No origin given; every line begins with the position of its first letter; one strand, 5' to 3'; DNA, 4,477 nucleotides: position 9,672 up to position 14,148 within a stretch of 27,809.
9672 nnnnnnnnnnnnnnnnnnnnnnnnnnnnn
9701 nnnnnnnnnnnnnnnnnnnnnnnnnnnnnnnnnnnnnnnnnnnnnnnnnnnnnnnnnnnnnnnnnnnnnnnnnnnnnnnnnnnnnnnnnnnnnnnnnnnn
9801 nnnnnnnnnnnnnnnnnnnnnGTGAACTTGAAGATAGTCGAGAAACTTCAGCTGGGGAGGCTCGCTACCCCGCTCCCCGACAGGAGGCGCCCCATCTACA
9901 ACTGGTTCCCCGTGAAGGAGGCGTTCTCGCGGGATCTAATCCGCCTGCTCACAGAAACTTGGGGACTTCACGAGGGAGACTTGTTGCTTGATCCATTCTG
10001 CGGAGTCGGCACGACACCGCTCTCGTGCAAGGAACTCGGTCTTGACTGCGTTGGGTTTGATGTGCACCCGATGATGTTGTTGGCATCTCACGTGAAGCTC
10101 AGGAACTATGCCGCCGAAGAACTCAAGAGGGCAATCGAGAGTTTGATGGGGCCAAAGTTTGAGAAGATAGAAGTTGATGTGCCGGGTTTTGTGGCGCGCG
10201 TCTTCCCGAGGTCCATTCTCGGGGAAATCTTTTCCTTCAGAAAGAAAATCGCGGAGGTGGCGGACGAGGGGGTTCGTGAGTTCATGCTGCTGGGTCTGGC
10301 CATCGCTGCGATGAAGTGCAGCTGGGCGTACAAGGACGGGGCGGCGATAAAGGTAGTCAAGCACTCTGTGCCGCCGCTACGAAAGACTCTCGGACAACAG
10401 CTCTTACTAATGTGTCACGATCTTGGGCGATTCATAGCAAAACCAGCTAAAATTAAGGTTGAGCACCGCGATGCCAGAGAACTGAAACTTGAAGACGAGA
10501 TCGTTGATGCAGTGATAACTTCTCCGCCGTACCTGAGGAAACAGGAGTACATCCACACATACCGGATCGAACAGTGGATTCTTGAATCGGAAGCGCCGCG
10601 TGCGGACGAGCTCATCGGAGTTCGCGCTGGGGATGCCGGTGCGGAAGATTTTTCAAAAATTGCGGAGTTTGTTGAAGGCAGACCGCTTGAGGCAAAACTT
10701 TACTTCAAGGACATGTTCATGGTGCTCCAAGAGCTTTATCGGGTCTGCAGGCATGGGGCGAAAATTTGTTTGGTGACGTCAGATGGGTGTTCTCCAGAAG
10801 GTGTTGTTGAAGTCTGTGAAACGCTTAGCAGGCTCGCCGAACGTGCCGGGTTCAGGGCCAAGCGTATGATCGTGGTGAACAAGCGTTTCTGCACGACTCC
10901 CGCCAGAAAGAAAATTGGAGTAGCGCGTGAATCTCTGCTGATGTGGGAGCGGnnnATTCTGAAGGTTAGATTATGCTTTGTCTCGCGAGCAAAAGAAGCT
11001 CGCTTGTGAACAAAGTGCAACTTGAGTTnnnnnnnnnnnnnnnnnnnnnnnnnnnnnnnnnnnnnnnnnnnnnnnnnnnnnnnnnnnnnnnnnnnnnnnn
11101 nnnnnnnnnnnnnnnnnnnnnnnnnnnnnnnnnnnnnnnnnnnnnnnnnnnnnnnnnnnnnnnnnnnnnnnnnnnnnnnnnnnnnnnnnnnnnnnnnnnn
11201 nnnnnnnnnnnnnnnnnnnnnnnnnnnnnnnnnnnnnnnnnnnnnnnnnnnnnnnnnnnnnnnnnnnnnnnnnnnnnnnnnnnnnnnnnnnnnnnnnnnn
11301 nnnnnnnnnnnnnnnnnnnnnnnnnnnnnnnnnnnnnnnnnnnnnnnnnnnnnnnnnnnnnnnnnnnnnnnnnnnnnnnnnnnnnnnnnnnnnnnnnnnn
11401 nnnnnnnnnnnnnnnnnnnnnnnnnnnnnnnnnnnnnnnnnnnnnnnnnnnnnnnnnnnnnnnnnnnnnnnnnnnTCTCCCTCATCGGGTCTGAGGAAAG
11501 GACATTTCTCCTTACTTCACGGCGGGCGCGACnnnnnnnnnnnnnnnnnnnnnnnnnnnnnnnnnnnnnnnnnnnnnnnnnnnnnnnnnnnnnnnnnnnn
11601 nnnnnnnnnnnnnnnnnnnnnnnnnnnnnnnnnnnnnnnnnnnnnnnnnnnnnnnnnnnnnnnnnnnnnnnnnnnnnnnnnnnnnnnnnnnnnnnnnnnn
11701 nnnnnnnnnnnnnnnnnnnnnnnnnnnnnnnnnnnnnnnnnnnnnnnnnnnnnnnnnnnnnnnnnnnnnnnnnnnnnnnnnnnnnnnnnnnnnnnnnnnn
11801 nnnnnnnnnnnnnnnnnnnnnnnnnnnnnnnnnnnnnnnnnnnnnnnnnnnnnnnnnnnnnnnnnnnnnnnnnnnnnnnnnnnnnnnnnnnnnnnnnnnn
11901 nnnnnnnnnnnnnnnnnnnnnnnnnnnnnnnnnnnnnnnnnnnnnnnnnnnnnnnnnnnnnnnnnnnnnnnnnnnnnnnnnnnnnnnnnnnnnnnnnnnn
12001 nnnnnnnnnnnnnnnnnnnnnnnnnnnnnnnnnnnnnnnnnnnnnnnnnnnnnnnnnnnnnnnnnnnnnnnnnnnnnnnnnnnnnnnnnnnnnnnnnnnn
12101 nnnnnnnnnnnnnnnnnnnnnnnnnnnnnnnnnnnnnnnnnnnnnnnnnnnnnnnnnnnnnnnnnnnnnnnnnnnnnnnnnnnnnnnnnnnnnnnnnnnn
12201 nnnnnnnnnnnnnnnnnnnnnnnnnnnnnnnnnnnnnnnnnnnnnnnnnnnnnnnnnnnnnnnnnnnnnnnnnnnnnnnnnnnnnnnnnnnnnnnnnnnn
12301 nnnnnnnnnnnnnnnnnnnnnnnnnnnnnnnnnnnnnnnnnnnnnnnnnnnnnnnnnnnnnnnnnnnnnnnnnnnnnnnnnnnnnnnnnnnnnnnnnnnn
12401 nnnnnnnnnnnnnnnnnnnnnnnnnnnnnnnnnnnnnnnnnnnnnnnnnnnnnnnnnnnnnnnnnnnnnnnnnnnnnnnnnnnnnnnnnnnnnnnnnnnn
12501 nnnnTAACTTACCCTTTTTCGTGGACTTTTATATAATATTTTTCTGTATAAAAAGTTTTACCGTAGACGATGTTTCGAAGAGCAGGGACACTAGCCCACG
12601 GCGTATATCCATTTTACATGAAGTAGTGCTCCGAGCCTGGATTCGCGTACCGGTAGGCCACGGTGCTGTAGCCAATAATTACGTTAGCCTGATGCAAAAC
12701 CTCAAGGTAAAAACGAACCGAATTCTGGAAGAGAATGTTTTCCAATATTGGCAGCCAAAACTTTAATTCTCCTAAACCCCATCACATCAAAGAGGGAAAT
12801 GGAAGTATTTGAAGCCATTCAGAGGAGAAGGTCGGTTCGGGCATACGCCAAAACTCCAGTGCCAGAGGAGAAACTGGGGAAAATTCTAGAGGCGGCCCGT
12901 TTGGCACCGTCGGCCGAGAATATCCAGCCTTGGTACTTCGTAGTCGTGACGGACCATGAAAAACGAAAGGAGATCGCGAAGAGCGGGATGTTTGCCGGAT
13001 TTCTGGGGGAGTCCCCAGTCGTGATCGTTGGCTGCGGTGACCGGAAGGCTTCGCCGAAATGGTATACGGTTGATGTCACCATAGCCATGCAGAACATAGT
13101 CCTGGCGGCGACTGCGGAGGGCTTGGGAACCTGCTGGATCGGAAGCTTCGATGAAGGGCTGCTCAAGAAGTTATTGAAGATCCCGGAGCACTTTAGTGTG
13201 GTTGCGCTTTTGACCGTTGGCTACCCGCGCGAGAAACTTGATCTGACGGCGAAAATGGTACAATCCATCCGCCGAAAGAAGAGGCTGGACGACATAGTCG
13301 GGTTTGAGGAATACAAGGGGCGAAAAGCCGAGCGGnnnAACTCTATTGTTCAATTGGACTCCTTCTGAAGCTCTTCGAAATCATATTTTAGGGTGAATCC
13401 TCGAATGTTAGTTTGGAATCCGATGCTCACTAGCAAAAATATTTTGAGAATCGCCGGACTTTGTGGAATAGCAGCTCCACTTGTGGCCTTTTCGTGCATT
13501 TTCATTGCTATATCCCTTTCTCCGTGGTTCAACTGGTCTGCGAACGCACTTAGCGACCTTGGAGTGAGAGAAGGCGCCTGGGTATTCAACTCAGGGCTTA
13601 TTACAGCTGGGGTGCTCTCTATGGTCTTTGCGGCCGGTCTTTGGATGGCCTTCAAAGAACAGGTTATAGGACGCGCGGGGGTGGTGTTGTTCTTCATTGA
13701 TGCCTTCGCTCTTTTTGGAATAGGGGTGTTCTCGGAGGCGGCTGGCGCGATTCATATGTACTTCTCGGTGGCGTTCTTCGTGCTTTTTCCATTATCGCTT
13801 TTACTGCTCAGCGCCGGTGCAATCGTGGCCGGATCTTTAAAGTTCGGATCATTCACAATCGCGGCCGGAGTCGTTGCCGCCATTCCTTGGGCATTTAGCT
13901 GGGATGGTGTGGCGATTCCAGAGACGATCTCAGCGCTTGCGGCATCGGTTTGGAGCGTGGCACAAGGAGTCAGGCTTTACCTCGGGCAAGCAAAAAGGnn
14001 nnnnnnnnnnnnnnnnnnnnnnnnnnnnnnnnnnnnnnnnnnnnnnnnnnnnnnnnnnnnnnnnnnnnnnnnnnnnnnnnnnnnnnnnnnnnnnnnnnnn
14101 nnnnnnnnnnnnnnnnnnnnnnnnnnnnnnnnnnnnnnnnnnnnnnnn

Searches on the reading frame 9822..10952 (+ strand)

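Call 5: search_protein_families(library=pfam, proteins=[window:9822-10952:+], max_evalue=0.1)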
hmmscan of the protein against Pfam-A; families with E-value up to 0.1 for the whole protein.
window:9822-10952:+ (377 aa): 4 families
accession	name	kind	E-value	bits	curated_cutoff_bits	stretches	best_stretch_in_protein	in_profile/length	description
PF01555.25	N6_N4_Mtase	-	4.2e-14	53.5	26.7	2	36-83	171-213/221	DNA methylase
PF01170.24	UPF0020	-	2.2e-07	31.2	22.3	2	43-68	20-45/197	RMKL-like, methyltransferase domain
PF08241.18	Methyltransf_11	-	0.00029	21.9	21.2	0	57-94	2-39/95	Methyltransferase domain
PF13649.12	Methyltransf_25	-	0.0032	18.6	27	0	207-234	44-71/97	Methyltransferase domain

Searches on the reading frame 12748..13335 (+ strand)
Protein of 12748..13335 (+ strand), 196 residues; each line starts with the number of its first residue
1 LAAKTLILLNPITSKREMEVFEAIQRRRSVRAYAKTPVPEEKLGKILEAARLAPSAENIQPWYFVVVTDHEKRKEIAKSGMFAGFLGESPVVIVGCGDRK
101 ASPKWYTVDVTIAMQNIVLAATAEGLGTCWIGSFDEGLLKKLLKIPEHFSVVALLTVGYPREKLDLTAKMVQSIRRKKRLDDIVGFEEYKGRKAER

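Call 30: search_protein_families(library=pfam, proteins=[window:12748-13335:+], max_evalue=0.001)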
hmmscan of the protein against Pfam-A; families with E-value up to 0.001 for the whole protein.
window:12748-13335:+ (196 aa): 2 families
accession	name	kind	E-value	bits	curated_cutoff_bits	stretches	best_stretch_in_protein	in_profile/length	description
PF00881.29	Nitroreductase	-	2.6e-35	122.5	23.5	2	24-78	1-55/167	Nitroreductase family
PF14512.11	TM1586_NiRdase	-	9.6e-21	74.8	27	2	113-188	87-153/215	Putative TM nitroreductase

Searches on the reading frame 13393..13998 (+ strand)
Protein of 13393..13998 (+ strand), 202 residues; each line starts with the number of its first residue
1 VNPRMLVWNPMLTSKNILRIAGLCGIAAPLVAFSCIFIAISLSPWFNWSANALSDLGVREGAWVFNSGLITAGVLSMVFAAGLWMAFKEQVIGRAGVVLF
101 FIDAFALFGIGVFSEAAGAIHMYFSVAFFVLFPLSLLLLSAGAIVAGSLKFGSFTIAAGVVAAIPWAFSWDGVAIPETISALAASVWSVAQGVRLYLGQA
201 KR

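Call 30: search_protein_families(library=pfam, proteins=[window:13393-13998:+], max_evalue=0.001)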
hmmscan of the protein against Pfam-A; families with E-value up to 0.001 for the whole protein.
window:13393-13998:+ (202 aa): 1 family
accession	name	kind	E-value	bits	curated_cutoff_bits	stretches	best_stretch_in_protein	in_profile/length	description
PF06197.19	DUF998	-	3.1e-26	92.6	30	1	26-193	1-183/184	Protein of unknown function (DUF998)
